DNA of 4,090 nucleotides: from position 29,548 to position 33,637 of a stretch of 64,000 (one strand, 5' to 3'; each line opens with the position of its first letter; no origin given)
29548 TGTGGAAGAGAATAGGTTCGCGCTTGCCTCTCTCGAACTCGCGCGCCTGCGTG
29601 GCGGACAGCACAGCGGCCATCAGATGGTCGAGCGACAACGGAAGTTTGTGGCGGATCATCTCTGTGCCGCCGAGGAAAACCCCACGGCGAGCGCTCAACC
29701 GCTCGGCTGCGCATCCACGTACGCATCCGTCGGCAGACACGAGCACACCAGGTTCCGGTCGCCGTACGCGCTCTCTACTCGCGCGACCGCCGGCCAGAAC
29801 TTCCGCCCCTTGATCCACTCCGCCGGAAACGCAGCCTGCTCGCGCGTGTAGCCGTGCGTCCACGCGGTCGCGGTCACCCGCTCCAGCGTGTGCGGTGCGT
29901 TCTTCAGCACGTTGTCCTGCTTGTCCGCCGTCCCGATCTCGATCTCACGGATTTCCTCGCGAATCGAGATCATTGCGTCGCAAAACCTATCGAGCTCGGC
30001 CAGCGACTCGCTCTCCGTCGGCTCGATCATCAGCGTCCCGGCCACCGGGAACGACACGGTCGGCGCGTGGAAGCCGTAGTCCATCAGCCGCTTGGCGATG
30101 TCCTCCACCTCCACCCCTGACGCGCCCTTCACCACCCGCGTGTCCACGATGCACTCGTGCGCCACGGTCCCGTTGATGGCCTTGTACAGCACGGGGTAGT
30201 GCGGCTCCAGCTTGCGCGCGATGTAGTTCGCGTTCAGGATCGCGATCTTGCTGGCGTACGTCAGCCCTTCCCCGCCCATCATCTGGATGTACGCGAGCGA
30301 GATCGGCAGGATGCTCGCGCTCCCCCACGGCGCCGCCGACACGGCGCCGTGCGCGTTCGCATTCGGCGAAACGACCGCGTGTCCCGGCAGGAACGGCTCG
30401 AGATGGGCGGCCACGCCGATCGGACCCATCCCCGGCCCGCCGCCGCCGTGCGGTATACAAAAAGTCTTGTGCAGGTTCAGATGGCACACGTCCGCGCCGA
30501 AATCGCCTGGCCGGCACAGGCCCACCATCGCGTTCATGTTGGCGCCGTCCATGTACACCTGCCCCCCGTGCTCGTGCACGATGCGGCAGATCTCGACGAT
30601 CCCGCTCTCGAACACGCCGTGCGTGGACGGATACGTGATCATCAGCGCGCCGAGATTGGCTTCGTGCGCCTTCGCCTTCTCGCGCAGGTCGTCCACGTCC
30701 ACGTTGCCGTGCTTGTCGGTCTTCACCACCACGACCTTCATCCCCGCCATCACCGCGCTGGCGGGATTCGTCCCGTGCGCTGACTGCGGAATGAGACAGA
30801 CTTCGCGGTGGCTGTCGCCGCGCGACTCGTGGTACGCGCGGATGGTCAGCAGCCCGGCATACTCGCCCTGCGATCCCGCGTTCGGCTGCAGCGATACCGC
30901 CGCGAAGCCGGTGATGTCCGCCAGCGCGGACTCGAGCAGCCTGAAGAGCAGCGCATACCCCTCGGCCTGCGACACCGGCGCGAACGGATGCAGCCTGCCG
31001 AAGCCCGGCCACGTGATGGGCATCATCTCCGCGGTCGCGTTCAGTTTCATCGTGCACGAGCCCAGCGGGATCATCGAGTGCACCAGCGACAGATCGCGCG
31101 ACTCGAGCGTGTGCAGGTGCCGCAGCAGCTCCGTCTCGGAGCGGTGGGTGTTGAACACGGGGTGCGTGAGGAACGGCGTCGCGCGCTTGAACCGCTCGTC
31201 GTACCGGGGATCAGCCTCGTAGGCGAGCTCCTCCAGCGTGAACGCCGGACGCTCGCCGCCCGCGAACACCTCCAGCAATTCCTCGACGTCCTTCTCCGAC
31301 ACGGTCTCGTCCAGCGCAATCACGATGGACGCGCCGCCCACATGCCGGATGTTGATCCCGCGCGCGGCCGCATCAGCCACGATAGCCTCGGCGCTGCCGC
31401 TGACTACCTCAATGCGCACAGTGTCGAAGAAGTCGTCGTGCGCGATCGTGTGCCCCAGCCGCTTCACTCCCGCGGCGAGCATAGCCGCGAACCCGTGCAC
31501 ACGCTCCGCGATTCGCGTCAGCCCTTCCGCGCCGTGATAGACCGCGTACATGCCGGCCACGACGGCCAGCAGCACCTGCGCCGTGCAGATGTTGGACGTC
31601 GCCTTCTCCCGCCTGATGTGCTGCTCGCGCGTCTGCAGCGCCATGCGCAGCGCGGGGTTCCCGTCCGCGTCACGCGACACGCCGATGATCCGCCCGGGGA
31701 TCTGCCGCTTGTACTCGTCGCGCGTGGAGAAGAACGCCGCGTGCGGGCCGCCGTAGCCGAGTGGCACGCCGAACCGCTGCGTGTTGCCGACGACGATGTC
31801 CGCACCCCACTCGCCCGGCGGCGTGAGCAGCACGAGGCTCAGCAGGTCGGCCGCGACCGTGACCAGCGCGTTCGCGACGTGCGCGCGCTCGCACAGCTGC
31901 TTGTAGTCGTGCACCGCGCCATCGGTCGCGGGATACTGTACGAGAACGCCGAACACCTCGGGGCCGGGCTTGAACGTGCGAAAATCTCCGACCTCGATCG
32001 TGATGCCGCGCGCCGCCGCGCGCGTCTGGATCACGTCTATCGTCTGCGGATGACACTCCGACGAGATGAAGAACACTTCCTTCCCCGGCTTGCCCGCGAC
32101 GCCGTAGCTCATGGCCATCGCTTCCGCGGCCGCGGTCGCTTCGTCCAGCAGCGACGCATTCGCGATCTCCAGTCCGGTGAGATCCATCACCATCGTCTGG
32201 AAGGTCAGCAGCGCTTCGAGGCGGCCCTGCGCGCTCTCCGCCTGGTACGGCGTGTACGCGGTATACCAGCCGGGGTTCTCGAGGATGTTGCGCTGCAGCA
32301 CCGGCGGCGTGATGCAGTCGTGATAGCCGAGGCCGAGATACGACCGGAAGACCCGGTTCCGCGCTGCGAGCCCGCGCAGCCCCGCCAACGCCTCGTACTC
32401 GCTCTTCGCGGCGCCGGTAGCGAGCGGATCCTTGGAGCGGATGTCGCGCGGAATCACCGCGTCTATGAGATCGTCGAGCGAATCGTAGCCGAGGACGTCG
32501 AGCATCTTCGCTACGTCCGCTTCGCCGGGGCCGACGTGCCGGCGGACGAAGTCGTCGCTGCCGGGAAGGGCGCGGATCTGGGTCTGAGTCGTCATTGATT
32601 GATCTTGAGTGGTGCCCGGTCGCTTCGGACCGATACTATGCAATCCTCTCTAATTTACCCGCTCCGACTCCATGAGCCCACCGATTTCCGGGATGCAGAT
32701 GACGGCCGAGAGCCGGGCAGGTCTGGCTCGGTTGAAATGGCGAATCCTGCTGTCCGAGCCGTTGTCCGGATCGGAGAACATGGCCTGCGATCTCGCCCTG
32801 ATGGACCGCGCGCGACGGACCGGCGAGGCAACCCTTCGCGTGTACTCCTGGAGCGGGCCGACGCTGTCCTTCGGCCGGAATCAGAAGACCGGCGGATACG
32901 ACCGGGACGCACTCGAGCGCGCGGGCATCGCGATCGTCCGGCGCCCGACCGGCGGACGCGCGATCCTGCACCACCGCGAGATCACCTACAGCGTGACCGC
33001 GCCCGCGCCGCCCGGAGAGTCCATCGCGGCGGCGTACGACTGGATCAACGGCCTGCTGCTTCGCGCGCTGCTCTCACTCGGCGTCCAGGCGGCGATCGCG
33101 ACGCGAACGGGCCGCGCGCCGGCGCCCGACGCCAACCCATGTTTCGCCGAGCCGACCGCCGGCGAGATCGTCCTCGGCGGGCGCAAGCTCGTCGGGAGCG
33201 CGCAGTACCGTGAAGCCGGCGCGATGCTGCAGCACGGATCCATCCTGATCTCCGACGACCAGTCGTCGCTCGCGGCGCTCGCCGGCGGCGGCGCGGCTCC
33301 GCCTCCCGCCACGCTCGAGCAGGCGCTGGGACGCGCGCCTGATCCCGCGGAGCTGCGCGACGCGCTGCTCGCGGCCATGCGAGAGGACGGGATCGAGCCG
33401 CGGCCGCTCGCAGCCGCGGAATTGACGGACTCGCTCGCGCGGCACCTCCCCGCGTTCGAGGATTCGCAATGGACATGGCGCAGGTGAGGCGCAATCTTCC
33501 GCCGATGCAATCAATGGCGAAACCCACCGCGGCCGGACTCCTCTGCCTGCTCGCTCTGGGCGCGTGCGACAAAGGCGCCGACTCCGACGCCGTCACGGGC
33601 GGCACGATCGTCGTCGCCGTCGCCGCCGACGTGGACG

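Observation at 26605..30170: A diverged 476-bp duplication of the gcvP 3' end brackets a 2.6-kb TA/HEPN islet, an integration signature without an integrase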

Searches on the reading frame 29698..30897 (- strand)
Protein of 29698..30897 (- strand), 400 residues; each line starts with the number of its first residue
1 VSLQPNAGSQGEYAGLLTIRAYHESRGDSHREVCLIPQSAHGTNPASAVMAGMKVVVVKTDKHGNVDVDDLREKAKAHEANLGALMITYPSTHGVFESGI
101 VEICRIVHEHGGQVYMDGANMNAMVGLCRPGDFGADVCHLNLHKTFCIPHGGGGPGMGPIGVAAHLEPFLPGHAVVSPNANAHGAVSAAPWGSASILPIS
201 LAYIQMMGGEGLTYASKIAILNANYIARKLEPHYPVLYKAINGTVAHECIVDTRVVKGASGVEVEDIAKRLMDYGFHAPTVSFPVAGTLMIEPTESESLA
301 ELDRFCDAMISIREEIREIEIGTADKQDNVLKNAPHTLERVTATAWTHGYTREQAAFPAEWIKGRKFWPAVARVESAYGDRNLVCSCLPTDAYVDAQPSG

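Call 10: find_related_loci(query=window:29698-30897:-, collection=genome_contigs, flank=10000)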
Query window:29698-30897:- (400 aa) in genome_contigs; peptide patterns used: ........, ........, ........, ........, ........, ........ (x = any residue, [..] = any of these).
600 stretches matched a pattern (row limit reached: there are more); 599 encode a relative of the query (tblastn E <= 1e-3); the best 80 are kept; 80 distinct loci.
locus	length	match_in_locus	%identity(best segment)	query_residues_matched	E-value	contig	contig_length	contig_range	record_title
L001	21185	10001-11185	73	1-394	0e+0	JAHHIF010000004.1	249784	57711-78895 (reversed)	MAG: Symplocastrum torsivum CPER-KK1 scaffold_50_c1, whole genome shotgun sequence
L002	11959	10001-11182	75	1-393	0e+0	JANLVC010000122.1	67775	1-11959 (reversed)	MAG: Gemmatimonadota bacterium isolate OTE_21_metabat_209 OTE_21_k141_2867495, whole genome shotgun sequence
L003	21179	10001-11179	75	1-391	0e+0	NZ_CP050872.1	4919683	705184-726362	MAG: Gemmatimonas sp. isolate DEX182b chromosome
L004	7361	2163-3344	72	1-393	0e+0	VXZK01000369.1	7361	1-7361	MAG: Candidatus Poribacteria bacterium isolate SB0670_bin_33 NODE_4689_length_7361_cov_16.853408, whole genome shotgun s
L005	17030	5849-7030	73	1-393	0e+0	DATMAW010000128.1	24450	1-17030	MAG TPA_asm: Gemmatimonadales bacterium isolate SMAG_U13336 k141_213847, whole genome shotgun sequence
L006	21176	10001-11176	71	1-393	0e+0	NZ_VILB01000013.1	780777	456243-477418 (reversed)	Anabaena sp. UHCC 0187 scaffold13_cov2, whole genome shotgun sequence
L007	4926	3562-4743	71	1-393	0e+0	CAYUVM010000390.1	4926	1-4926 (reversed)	MAG TPA_asm: uncultured Cytophagia bacterium isolate SRP173033_co3_178 genome assembly, contig: NODE_26681_length_4926_c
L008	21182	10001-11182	71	1-393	0e+0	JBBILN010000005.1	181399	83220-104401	MAG: bacterium isolate BQF270218_bin_21 NODE_25_length_181399_cov_18.529458, whole genome shotgun sequence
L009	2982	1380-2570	71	2-397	0e+0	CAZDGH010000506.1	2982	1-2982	MAG TPA_asm: uncultured Myxococcales bacterium isolate binchicken_co286_177 genome assembly, contig: NODE_30930_length_2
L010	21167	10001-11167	71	1-393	0e+0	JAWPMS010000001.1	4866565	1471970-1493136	MAG: Acidimicrobiia bacterium isolate Padam5 contig_1818, whole genome shotgun sequence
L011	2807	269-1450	71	1-393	0e+0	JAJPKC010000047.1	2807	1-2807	MAG: Oscillatoriales cyanobacterium Centralia_MAG_596 k107_2637351, whole genome shotgun sequence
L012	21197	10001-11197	70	2-399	0e+0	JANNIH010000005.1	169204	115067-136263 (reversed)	MAG: Holophagales bacterium isolate SOY_6_C_metabat_145 SOY_6_C_k141_3285, whole genome shotgun sequence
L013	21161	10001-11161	72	1-386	2e-180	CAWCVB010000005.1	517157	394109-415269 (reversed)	MAG: uncultured Gemmatimonadales bacterium isolate MFD01721.bin.2.149 genome assembly, contig: contig_25354, whole genom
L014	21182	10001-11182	70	1-393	1e-180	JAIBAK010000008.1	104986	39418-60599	MAG: Bacteroidia bacterium isolate SSF48 NODE_3008_length_104986_cov_57.481647, whole genome shotgun sequence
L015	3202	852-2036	72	1-394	0e+0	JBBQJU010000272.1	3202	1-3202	MAG: Gemmatimonadales bacterium isolate Co_metawrap_671 Cmw_671_k141_17482959_length_3202_cov_6.0000, whole genome shotg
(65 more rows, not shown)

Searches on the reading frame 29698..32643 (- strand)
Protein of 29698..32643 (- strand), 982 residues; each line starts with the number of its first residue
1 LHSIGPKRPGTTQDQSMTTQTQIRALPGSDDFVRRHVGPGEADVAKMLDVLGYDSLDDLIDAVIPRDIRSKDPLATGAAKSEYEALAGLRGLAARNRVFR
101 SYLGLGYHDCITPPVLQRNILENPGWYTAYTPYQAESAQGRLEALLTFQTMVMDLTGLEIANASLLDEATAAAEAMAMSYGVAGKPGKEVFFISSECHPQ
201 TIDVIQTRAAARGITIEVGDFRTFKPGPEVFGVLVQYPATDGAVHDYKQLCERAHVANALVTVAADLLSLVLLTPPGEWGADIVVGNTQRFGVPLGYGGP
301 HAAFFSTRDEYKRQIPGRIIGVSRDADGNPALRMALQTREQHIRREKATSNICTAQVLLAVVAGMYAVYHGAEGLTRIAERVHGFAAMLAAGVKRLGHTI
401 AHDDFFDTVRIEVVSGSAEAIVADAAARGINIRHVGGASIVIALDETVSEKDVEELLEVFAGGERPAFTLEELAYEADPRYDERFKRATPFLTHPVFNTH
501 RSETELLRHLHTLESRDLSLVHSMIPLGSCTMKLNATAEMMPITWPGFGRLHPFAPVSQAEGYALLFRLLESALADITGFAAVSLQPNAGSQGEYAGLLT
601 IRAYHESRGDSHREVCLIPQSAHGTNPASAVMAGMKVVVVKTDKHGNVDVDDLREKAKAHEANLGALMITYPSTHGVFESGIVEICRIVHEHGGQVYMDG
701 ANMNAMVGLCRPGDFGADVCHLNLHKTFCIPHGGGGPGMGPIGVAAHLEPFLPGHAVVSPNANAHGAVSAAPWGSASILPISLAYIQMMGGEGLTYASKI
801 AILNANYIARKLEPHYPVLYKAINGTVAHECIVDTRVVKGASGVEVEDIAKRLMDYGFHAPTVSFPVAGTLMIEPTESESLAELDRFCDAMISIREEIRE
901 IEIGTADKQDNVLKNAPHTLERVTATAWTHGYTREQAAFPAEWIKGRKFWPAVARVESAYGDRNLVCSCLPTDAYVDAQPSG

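Call 11: find_homologous_proteins(query=window:29698-32643:-, max_evalue=1e-100)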
Query window:29698-32643:- (982 aa): 8000 proteins with E <= 1e-100 among 8000 candidates; the best 120 are listed.
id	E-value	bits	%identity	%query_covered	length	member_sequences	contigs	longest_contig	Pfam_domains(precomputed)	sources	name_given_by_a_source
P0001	0.0e+0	2209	100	98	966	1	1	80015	PF02347.23,PF21478.4,PF01212.28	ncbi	ncbi:MAG: aminomethyl-transferring glycine dehydrogenase [Gemmatimonadaceae bacterium]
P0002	0.0e+0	2118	96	98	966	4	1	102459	PF02347.23,PF21478.4,PF01212.28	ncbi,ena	-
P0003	0.0e+0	2064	93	98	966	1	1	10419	PF02347.23,PF21478.4,PF01212.28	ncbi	ncbi:MAG: aminomethyl-transferring glycine dehydrogenase [Gemmatimonadaceae bacterium]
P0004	0.0e+0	2018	90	98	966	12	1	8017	PF02347.23,PF21478.4,PF01212.28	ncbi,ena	-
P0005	0.0e+0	1700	76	98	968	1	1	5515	PF02347.23,PF21478.4,PF01212.28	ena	-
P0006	0.0e+0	1698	76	97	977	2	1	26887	PF02347.23,PF21478.4,PF01212.28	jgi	jgi:glycine dehydrogenase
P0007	0.0e+0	1683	75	97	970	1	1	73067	PF02347.23,PF21478.4,PF01212.28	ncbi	ncbi:MAG: aminomethyl-transferring glycine dehydrogenase [Gemmatimonadaceae bacterium]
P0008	0.0e+0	1682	75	98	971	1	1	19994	PF02347.23,PF21478.4,PF01212.28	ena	-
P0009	0.0e+0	1679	75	98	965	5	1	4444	PF02347.23,PF21478.4,PF01212.28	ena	-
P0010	0.0e+0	1678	76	97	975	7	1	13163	PF02347.23,PF21478.4,PF01212.28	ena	-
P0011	0.0e+0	1677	75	97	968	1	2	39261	PF02347.23,PF21478.4,PF01212.28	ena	-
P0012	0.0e+0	1676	76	97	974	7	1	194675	PF02347.23,PF21478.4,PF01212.28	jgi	jgi:glycine dehydrogenase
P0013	0.0e+0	1676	75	97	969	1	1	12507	PF02347.23,PF21478.4,PF01212.28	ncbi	ncbi:MAG: aminomethyl-transferring glycine dehydrogenase [Gemmatimonadaceae bacterium]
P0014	0.0e+0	1676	76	97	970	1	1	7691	PF02347.23,PF21478.4,PF01212.28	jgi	-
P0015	0.0e+0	1675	75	97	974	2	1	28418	PF02347.23,PF21478.4,PF01212.28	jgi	jgi:glycine dehydrogenase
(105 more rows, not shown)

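Call 12: find_encoding_contigs(protein=P0002, flank=10000, max_places=4)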
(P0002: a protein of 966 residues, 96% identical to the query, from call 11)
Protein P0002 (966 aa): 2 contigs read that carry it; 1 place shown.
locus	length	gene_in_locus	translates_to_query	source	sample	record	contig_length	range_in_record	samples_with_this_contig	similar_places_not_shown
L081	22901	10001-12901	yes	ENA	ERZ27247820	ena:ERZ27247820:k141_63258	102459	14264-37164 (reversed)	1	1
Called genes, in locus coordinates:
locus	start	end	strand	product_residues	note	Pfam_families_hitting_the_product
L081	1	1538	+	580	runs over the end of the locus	-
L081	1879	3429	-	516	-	PF07690:MFS_1, PF00854:PTR2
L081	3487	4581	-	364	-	PF00005:ABC_tran, PF08352:oligo_HPY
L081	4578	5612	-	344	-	PF00005:ABC_tran, PF13304:AAA_21 (weak), PF08352:oligo_HPY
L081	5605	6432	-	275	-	PF12911:OppC_N (weak), PF00528:BPD_transp_1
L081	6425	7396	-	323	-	PF19300:BPD_transp_1_N, PF00528:BPD_transp_1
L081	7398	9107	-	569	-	PF00496:SBP_bac_5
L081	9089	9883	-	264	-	PF21948:LplA-B_cat, PF03099:BPL_LplA_LipB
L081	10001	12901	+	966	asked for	PF02347:GDC-P, PF01212:Beta_elim_lyase (weak), PF21478:GcvP2_C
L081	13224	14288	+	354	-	PF06267:DUF1028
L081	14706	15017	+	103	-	-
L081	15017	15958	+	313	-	PF08843:AbiEii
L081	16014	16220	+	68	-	PF10049:DUF2283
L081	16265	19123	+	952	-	PF00675:Peptidase_M16, PF05193:Peptidase_M16_C, PF00675:Peptidase_M16, PF05193:Peptidase_M16_C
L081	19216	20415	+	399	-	PF13784:Fic_N, PF02661:Fic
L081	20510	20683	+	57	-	-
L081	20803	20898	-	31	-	-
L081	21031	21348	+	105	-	PF13413:HTH_25 (faint), PF13744:HTH_37, PF13560:HTH_31, PF01381:HTH_3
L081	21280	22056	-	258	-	-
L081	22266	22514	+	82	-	PF04014:MazE_antitoxin (weak)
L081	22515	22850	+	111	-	PF02452:PemK_toxin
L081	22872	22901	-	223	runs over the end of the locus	PF02585:PIG-L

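Call 13: find_encoding_contigs(protein=P0003, flank=10000, max_places=4)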
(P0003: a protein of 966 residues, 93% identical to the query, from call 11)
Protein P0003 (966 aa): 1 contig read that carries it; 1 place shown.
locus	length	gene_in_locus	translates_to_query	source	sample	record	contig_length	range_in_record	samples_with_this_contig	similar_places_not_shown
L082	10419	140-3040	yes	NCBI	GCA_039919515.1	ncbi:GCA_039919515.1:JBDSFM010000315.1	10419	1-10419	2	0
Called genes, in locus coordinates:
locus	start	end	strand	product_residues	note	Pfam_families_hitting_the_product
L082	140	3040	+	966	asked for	PF02347:GDC-P, PF01212:Beta_elim_lyase (weak), PF21478:GcvP2_C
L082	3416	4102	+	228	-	-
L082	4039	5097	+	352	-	PF00082:Peptidase_S8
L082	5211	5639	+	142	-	-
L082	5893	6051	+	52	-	PF04439:Adenyl_transf (weak)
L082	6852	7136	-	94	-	-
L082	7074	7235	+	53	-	PF01863:YgjP-like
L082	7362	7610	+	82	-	-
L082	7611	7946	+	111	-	PF02452:PemK_toxin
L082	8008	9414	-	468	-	PF02233:PNTB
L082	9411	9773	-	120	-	PF12769:PNTB_4TM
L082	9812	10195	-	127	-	PF01597:GCV_H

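Call 14: find_encoding_contigs(protein=P0004, flank=10000, max_places=4)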
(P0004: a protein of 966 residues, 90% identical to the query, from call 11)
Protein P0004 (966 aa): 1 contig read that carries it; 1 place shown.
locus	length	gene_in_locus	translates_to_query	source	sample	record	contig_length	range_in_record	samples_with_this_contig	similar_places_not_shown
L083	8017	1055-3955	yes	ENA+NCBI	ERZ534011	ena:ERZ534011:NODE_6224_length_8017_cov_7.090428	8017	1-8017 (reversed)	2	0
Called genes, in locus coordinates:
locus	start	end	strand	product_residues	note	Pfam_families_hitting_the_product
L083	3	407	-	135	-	?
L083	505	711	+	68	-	-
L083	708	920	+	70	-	PF07927:HicA_toxin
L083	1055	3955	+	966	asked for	PF02347:GDC-P, PF01212:Beta_elim_lyase (weak), PF21478:GcvP2_C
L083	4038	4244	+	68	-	PF04014:MazE_antitoxin (weak)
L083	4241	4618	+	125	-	PF01850:PIN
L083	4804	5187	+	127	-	-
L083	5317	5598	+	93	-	PF05015:HigB-like_toxin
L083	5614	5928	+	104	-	PF13560:HTH_31 (weak), PF01381:HTH_3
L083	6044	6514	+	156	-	PF21478:GcvP2_C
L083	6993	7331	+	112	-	-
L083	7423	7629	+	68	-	PF04014:MazE_antitoxin (weak)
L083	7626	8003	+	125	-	PF01850:PIN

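Call 15: find_encoding_contigs(protein=P0001, flank=10000, max_places=4)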
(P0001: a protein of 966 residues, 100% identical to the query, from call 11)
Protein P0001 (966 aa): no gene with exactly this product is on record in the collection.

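Call 60: search_protein_families(library=padloc, max_evalue=0.01, proteins=[L176:13222-14010:+, L176:14160-14618:+, L176:14679-15158:+, L083:4804-5187:+, L087:11094-12899:+])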
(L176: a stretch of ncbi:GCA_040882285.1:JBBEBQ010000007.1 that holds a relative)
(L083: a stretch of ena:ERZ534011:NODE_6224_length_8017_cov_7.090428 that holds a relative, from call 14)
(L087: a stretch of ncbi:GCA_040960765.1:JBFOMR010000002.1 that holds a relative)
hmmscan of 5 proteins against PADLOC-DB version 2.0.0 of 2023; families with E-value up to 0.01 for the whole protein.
L176:13222-14010:+ (262 aa): 0 families

L176:14160-14618:+ (152 aa): 0 families

L176:14679-15158:+ (159 aa): 1 family
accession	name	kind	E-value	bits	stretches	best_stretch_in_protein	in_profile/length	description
PDLC03864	LmuB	-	0.0049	13.4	1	25-123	243-342/657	-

L083:4804-5187:+ (127 aa): 0 families

L087:11094-12899:+ (601 aa): 0 families

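Call 61: search_protein_families(library=ncbifam, max_evalue=0.01, proteins=[L176:13222-14010:+, L176:14160-14618:+, L176:14679-15158:+, L083:4804-5187:+, L087:11094-12899:+])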
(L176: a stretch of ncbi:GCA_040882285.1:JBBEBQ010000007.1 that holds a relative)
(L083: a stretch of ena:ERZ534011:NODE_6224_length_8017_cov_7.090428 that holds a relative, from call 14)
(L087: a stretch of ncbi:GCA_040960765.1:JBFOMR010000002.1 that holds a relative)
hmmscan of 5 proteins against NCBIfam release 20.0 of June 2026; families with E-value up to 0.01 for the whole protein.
L176:13222-14010:+ (262 aa): 0 families

L176:14160-14618:+ (152 aa): 0 families

L176:14679-15158:+ (159 aa): 0 families

L083:4804-5187:+ (127 aa): 0 families

L087:11094-12899:+ (601 aa): 0 families

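Call 83: search_protein_families(library=pfam, max_evalue=0.001, proteins=[window:29698-32595:-])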
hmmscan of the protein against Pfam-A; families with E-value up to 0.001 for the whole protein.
window:29698-32595:- (966 aa): 4 families
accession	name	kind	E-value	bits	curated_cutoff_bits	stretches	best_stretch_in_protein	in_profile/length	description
PF02347.22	GDC-P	-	8.3e-197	654.7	26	2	18-444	1-429/429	Glycine cleavage system P-protein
PF21478.3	GcvP2_C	-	1.6e-59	199.5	27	1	781-902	1-122/122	Glycine dehydrogenase, C-terminal domain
PF01212.27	Beta_elim_lyase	-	2.8e-06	27.3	27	1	551-689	34-175/288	Beta-eliminating lyase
PF00266.25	Aminotran_5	-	0.00087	18.8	21.5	0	609-717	101-207/371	Aminotransferase class-V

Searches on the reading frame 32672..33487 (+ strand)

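Call 36: search_protein_families(library=pfam, max_evalue=0.01, proteins=[window:32672-33487:+])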
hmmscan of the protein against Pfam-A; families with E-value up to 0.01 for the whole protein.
window:32672-33487:+ (271 aa): 2 families
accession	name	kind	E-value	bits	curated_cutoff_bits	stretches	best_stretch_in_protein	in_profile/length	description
PF21948.1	LplA-B_cat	-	4.3e-26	92.6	27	1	34-236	3-199/200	Lipoyl protein ligase A/B catalytic domain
PF03099.24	BPL_LplA_LipB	-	7.6e-14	52.2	21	1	79-194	19-131/133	Biotin/lipoate A/B protein ligase family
